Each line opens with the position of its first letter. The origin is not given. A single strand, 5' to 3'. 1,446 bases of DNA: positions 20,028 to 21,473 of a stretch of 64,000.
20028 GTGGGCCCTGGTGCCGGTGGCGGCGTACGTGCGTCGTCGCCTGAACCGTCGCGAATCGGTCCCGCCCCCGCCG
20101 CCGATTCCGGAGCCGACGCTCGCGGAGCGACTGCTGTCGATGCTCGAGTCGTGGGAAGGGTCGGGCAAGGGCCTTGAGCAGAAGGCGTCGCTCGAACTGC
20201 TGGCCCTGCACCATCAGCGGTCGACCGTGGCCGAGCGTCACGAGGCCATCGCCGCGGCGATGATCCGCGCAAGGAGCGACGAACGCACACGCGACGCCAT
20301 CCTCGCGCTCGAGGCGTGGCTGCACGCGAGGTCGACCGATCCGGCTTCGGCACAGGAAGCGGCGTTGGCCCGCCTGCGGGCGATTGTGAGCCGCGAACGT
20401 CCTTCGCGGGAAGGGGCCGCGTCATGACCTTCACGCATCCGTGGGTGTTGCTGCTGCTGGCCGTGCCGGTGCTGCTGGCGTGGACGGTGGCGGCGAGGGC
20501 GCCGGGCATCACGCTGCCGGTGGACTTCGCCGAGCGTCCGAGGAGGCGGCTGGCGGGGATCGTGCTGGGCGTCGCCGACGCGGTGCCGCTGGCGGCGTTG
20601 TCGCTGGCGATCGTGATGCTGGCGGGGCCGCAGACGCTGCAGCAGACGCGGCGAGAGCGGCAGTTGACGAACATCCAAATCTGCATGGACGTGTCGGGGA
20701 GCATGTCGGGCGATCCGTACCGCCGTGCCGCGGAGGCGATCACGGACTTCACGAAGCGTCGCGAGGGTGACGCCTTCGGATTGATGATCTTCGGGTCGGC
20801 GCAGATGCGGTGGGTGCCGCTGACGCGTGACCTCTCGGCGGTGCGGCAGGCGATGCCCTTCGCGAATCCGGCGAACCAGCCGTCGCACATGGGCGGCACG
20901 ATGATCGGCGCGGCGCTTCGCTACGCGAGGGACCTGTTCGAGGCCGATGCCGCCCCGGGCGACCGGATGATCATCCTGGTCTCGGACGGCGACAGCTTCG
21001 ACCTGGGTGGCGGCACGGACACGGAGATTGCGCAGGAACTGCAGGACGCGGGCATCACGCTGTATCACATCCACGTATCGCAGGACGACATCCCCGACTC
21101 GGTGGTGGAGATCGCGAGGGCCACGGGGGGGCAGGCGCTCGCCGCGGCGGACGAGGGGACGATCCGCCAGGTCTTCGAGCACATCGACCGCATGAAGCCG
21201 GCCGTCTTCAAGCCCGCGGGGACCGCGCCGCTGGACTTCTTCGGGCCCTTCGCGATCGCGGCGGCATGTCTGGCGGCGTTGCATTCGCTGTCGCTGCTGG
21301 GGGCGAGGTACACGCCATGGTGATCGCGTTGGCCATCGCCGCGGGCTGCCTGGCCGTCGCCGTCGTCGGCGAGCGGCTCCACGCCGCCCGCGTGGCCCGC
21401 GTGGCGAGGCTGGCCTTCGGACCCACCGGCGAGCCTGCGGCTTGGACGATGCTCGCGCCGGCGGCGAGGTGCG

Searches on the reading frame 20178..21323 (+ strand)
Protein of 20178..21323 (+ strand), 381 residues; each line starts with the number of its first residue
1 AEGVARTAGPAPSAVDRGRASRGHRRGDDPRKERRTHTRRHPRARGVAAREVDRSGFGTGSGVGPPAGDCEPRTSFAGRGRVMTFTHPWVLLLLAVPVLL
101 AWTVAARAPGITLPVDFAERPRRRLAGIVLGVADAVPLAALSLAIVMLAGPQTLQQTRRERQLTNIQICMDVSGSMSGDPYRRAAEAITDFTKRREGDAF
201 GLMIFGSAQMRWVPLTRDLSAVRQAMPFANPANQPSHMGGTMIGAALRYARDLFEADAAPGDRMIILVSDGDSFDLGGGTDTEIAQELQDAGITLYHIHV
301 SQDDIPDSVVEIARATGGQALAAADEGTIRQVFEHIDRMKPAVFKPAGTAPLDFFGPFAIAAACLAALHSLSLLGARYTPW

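Call 12: search_protein_families(library=pfam, max_evalue=0.001, proteins=[window:20178-21323:+])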
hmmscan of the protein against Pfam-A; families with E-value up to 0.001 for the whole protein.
window:20178-21323:+ (381 aa): 5 families
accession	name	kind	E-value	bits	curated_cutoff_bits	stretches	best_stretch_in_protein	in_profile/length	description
PF13519.12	VWA_2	-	3.2e-15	57.1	27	1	168-271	3-106/107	von Willebrand factor type A domain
PF00092.34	VWA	-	7.3e-14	52.8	23.8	1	165-334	1-173/174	von Willebrand factor type A domain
PF05762.20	VWA_CoxE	-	1.1e-07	32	26.4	1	156-292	49-179/222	VWA domain containing CoxE-like protein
PF13768.12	VWA_3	-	1.6e-05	25.5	27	1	165-319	2-152/155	von Willebrand factor type A domain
PF06707.17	DUF1194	-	0.00015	21.5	27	0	218-304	74-158/206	Protein of unknown function (DUF1194)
